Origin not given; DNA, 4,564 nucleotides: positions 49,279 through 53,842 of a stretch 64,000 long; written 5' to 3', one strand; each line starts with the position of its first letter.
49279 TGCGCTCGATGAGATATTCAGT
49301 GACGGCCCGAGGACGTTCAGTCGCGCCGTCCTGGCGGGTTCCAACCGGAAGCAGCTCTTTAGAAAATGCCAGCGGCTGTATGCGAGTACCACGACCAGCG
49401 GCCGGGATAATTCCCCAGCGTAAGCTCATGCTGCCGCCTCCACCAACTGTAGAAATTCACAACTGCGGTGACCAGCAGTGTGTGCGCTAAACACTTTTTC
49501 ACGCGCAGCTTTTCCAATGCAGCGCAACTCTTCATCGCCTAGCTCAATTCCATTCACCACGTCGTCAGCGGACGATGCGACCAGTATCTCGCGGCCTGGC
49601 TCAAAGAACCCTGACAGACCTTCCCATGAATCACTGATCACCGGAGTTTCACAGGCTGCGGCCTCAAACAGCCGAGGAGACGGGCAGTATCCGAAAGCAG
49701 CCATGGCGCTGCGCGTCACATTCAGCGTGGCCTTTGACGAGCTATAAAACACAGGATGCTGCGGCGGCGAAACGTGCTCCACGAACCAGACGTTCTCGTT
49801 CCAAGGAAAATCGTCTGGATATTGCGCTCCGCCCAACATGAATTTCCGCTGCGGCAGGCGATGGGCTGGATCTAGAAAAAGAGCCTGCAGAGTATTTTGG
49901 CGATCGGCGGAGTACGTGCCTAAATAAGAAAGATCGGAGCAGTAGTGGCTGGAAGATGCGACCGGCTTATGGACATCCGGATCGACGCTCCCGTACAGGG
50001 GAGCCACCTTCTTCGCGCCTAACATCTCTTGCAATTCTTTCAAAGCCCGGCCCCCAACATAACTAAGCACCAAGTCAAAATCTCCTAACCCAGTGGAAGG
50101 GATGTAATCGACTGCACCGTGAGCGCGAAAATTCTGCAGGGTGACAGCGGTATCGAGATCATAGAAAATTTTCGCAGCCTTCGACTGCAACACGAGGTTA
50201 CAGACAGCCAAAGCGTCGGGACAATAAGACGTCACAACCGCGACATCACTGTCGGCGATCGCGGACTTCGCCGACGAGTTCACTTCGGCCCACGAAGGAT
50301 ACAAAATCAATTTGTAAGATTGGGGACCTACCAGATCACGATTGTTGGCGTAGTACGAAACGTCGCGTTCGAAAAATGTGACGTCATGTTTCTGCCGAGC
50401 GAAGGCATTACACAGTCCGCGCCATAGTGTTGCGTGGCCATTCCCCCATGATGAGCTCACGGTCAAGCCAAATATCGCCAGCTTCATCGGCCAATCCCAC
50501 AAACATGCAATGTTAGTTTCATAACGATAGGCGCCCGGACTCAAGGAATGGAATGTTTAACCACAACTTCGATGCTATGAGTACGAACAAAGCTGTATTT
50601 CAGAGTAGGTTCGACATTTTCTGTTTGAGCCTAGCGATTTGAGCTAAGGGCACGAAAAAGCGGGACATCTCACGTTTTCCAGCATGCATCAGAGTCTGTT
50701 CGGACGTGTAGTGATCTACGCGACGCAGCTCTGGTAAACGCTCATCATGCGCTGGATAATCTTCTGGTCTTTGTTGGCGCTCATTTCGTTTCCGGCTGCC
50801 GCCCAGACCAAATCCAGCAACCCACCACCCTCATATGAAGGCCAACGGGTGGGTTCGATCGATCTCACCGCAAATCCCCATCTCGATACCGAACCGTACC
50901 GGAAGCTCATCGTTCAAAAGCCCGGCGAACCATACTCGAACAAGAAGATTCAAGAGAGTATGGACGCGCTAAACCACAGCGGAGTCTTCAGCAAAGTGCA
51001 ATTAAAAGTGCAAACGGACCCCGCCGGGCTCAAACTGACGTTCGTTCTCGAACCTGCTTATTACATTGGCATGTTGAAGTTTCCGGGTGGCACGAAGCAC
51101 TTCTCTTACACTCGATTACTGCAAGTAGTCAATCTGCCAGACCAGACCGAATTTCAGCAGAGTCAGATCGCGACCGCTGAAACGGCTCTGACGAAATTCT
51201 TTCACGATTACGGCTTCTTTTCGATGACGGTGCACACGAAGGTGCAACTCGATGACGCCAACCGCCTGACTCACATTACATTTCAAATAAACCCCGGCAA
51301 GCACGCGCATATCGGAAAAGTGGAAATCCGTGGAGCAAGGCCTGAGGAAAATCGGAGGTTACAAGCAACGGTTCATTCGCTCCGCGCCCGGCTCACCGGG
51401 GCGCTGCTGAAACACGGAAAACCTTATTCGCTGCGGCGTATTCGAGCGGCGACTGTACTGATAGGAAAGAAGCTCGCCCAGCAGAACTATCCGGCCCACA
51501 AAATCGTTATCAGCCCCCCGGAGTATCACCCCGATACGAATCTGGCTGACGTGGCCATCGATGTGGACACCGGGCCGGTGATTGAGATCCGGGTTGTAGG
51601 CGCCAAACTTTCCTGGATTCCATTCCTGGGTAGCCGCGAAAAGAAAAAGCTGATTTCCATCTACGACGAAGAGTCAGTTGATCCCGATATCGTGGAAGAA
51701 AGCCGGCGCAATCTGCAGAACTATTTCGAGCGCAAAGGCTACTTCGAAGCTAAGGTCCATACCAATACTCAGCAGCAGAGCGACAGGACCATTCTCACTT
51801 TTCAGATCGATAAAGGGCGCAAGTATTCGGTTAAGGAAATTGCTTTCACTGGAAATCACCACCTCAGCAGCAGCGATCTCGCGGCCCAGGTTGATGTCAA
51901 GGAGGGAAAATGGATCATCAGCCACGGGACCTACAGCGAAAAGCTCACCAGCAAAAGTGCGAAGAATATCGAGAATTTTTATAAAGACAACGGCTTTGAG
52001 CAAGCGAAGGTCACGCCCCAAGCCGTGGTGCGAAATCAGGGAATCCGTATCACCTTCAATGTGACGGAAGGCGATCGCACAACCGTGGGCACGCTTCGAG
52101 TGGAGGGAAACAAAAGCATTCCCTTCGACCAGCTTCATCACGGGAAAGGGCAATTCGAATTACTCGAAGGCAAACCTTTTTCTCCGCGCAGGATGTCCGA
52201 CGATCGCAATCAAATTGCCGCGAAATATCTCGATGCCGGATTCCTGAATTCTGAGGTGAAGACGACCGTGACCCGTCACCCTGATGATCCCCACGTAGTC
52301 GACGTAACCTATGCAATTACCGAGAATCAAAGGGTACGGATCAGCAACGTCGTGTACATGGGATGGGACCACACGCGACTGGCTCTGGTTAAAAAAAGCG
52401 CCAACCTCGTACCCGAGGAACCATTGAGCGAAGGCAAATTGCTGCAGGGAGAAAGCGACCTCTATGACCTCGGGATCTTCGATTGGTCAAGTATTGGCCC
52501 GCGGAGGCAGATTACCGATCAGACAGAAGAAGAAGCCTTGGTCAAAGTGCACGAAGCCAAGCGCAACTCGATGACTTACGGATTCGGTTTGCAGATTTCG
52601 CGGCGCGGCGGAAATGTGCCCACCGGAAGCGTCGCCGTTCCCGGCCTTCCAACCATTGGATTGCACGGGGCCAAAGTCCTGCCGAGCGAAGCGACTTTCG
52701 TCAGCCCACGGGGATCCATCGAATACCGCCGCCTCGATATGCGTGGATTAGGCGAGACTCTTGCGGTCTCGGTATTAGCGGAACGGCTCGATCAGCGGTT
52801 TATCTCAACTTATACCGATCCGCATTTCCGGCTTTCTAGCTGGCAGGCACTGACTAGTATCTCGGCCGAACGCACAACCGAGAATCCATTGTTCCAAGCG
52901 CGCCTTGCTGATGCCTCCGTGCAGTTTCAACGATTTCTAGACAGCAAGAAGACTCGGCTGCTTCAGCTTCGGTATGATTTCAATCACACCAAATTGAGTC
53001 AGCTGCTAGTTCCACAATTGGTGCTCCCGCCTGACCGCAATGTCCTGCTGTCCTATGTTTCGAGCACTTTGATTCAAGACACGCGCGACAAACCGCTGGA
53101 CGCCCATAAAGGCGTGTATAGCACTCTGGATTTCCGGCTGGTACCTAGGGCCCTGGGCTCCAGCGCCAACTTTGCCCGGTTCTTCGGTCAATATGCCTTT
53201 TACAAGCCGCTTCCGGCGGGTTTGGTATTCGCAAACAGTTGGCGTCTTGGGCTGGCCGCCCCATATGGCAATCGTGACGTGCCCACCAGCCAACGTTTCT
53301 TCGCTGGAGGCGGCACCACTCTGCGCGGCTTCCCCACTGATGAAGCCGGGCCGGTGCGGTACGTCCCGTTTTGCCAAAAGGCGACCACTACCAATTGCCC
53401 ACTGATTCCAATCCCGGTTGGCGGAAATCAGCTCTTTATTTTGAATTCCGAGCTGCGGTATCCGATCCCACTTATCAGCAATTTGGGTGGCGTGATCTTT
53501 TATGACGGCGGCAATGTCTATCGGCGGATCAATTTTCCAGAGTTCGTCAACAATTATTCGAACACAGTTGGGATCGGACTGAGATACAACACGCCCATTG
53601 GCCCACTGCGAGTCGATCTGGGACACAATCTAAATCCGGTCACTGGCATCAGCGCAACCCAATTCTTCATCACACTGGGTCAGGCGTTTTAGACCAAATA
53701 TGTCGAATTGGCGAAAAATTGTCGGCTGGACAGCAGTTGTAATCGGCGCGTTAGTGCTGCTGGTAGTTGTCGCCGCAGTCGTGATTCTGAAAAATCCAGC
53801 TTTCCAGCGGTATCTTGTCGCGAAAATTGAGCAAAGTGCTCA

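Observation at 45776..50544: Five-gene translationally coupled operon: CgeB-like GT, sugar nucleotidyltransferase, PIG-L deacetylase, GT4, FemAB/CelD-type GNAT. Mycothiol/bacillithiol-like logic with no polymer-export genes.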

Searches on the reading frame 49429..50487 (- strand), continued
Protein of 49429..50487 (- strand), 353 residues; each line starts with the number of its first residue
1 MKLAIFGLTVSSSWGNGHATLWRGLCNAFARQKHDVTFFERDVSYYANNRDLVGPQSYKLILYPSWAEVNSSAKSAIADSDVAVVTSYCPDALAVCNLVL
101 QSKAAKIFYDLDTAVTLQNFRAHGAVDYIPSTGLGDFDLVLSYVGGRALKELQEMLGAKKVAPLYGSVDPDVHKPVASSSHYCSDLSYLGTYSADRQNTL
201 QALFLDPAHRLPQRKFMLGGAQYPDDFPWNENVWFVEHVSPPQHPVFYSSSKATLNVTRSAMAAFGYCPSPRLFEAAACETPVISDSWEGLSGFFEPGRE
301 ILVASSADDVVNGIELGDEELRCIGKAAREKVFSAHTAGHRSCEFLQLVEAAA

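Call 79: find_encoding_contigs(protein=P0436, flank=10000, max_places=1)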
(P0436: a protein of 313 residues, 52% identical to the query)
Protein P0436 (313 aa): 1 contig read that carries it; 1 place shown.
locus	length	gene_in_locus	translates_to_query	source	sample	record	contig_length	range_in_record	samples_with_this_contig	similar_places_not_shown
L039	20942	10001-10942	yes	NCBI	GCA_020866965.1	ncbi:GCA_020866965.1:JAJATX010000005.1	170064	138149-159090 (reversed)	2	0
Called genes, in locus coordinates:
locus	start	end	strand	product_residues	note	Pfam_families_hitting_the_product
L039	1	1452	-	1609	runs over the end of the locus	PF21226:MalQ_N (weak), PF02446:Glyco_hydro_77, PF00128:Alpha-amylase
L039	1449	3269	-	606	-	PF02922:CBM_48, PF00128:Alpha-amylase, PF11941:DUF3459 (faint)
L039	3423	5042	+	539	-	PF08323:Glyco_transf_5, PF13439:Glyco_transf_4 (weak), PF00534:Glycos_transf_1, PF13692:Glyco_trans_1_4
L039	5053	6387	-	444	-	-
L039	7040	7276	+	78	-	-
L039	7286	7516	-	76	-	-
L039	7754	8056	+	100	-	-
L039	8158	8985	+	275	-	PF02585:PIG-L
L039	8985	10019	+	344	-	PF13439:Glyco_transf_4 (weak), PF00534:Glycos_transf_1, PF13692:Glyco_trans_1_4, PF13524:Glyco_trans_1_2 (weak)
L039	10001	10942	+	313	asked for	PF13480:Acetyltransf_6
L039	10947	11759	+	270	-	-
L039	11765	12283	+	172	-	PF00583:Acetyltransf_1, PF13673:Acetyltransf_10, PF13508:Acetyltransf_7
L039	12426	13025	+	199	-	PF05239:PRC (weak)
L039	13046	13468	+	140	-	PF06823:DUF1236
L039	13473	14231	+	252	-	PF01476:LysM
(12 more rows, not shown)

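Call 80: find_encoding_contigs(protein=P0482, flank=10000, max_places=1)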
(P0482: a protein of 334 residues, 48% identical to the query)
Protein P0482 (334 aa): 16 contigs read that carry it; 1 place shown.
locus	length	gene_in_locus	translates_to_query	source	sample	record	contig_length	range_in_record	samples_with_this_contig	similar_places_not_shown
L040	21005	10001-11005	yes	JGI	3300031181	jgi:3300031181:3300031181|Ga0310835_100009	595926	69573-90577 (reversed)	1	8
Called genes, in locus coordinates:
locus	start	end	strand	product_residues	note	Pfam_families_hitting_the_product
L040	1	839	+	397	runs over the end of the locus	PF00988:CPSase_sm_chain, PF00117:GATase, PF07722:Peptidase_C26 (weak)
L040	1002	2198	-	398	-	PF10129:OpgC_C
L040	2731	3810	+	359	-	PF01658:Inos-1-P_synth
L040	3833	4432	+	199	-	PF00300:His_Phos_1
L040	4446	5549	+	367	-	PF13524:Glyco_trans_1_2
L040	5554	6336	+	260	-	PF00483:NTP_transferase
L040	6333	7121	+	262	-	PF08003:Methyltransf_9, PF13489:Methyltransf_23, PF08241:Methyltransf_11, PF08242:Methyltransf_12 (weak), PF13649:Methyltransf_25, PF13847:Methyltransf_31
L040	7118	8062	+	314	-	-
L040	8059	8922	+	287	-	PF02585:PIG-L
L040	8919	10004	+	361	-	PF13439:Glyco_transf_4, PF00534:Glycos_transf_1, PF13692:Glyco_trans_1_4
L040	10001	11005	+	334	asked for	PF13480:Acetyltransf_6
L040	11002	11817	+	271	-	-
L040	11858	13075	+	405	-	PF00211:Guanylate_cyc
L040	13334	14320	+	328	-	PF03480:DctP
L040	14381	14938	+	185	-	PF04290:DctQ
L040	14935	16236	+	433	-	PF06808:DctM, PF03606:DcuC (faint)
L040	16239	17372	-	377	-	PF13469:Sulfotransfer_3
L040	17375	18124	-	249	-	-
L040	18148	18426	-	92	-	-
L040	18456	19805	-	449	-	PF05935:Arylsulfotrans (faint), PF14269:Arylsulfotran_2, PF13360:PQQ_2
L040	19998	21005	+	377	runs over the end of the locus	PF03702:AnmK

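Call 86: find_encoding_contigs(protein=P0463, flank=10000, max_places=1)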
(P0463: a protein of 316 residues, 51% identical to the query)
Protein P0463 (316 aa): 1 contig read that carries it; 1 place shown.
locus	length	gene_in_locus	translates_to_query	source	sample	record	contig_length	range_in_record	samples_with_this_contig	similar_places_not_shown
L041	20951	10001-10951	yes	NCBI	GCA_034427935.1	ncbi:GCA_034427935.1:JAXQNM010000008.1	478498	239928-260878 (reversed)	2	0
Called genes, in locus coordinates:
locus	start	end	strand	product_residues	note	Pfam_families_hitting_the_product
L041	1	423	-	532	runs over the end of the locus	-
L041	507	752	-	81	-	-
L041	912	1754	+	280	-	PF00483:NTP_transferase, PF12804:NTP_transf_3 (weak)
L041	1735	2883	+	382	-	PF01073:3Beta_HSD (faint), PF01370:Epimerase, PF16363:GDP_Man_Dehyd, PF00107:ADH_zinc_N (faint), PF02719:Polysacc_synt_2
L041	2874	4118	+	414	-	PF01041:DegT_DnrJ_EryC1, PF01212:Beta_elim_lyase, PF00155:Aminotran_1_2 (weak), PF01053:Cys_Met_Meta_PP (weak)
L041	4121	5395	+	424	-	PF08421:Methyltransf_13, PF13489:Methyltransf_23, PF08241:Methyltransf_11, PF08242:Methyltransf_12, PF13649:Methyltransf_25 (weak), PF13847:Methyltransf_31 (faint), PF08484:Methyltransf_14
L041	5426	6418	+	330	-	PF01370:Epimerase, PF04321:RmlD_sub_bind, PF13460:NAD_binding_10 (faint), PF16363:GDP_Man_Dehyd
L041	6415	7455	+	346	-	PF00535:Glycos_transf_2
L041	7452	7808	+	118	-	PF04138:GtrA_DPMS_TM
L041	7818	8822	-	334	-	PF00106:adh_short (faint), PF01073:3Beta_HSD, PF01370:Epimerase, PF02719:Polysacc_synt_2, PF04321:RmlD_sub_bind, PF16363:GDP_Man_Dehyd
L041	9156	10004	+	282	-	-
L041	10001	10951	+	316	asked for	PF13480:Acetyltransf_6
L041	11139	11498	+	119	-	-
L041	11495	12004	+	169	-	PF13508:Acetyltransf_7 (faint), PF00583:Acetyltransf_1 (weak)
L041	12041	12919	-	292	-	PF05067:Mn_catalase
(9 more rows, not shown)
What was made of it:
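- A Chelativorans relative lies beside GT2/GtrA genes (call 86).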

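Call 87: find_encoding_contigs(protein=P0419, flank=10000, max_places=1)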
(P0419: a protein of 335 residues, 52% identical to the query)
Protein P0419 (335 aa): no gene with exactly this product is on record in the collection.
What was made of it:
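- Tried and rejected: P0419 is not on record (call 87).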

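Call 88: find_encoding_contigs(protein=P0476, flank=10000, max_places=1)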
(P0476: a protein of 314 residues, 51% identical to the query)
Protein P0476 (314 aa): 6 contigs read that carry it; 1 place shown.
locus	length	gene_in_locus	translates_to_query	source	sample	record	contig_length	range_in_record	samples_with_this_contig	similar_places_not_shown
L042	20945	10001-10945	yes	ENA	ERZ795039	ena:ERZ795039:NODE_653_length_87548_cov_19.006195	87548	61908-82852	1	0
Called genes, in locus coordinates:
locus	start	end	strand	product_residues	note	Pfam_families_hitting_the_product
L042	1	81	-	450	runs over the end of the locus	PF18551:TackOD1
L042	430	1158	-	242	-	PF02463:SMC_N (weak), PF00005:ABC_tran, PF13304:AAA_21 (weak)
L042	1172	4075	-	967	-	PF13510:Fer2_4, PF00070:Pyr_redox (faint), PF07992:Pyr_redox_2, PF12831:FAD_oxidored (weak), PF13450:NAD_binding_8 (weak), PF04324:Fer2_BFD, PF01266:DAO, PF13450:NAD_binding_8 (weak), +6 more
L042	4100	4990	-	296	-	PF00701:DHDPS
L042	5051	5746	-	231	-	PF00528:BPD_transp_1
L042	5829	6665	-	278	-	PF00497:SBP_bac_3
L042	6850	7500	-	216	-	PF00392:GntR, PF07729:FCD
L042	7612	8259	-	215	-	PF00392:GntR, PF07729:FCD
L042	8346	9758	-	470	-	PF07969:Amidohydro_3 (weak), PF01979:Amidohydro_1, PF07969:Amidohydro_3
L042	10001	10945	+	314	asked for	PF13480:Acetyltransf_6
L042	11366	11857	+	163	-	PF00583:Acetyltransf_1 (weak), PF13673:Acetyltransf_10 (faint)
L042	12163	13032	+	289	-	PF02585:PIG-L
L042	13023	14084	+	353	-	PF13439:Glyco_transf_4, PF00534:Glycos_transf_1, PF13692:Glyco_trans_1_4, PF13524:Glyco_trans_1_2 (weak)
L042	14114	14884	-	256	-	PF01583:APS_kinase, PF06414:Zeta_toxin (weak), PF13238:AAA_18 (weak), PF13671:AAA_33, PF01467:CTP_transf_like (faint)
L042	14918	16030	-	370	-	PF13469:Sulfotransfer_3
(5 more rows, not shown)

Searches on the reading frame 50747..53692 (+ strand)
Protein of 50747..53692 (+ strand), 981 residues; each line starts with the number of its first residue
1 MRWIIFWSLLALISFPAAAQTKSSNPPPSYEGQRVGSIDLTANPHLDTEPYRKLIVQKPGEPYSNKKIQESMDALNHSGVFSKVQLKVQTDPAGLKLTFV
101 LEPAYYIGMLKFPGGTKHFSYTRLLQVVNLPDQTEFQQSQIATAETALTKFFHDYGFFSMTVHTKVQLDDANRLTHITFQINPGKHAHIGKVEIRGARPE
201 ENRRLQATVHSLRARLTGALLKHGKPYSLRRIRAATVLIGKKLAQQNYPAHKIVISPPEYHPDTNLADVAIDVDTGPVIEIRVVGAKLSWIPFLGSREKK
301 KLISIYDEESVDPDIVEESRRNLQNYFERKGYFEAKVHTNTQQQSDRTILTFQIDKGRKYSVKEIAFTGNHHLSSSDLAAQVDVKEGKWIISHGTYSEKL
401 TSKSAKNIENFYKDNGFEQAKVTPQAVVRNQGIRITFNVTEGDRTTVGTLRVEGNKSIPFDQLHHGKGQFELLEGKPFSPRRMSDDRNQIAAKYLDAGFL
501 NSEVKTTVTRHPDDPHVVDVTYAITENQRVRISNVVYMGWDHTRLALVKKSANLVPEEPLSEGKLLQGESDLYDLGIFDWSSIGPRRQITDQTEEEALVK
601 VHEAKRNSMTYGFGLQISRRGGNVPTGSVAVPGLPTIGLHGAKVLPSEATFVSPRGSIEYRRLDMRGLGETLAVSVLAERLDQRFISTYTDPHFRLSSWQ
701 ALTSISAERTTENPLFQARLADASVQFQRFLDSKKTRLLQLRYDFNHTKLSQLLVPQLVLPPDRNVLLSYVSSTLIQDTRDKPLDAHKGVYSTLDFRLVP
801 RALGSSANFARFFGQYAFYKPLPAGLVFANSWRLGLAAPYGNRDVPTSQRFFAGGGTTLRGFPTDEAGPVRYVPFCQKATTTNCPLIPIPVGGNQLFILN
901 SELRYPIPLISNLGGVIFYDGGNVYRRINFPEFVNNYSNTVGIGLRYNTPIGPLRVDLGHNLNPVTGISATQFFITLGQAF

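Call 8: search_protein_families(library=pfam, proteins=[window:50747-53692:+], max_evalue=0.001)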
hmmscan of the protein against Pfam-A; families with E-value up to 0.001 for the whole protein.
window:50747-53692:+ (981 aa): 4 families
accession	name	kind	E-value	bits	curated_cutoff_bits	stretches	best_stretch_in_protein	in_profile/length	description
PF07244.20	POTRA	-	1.6e-59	199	21.3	5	360-442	1-79/79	Surface antigen variable number repeat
PF01103.29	Omp85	-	1.3e-43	150.2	24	1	666-981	3-325/325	Omp85 superfamily domain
PF08479.16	POTRA_2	-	7.6e-10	38.9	24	0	362-442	3-76/76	POTRA domain, ShlB-type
PF25280.1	POTRA2_Toc75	-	0.00092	19.8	27.5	0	385-443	56-112/112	Toc75-like, second POTRA domain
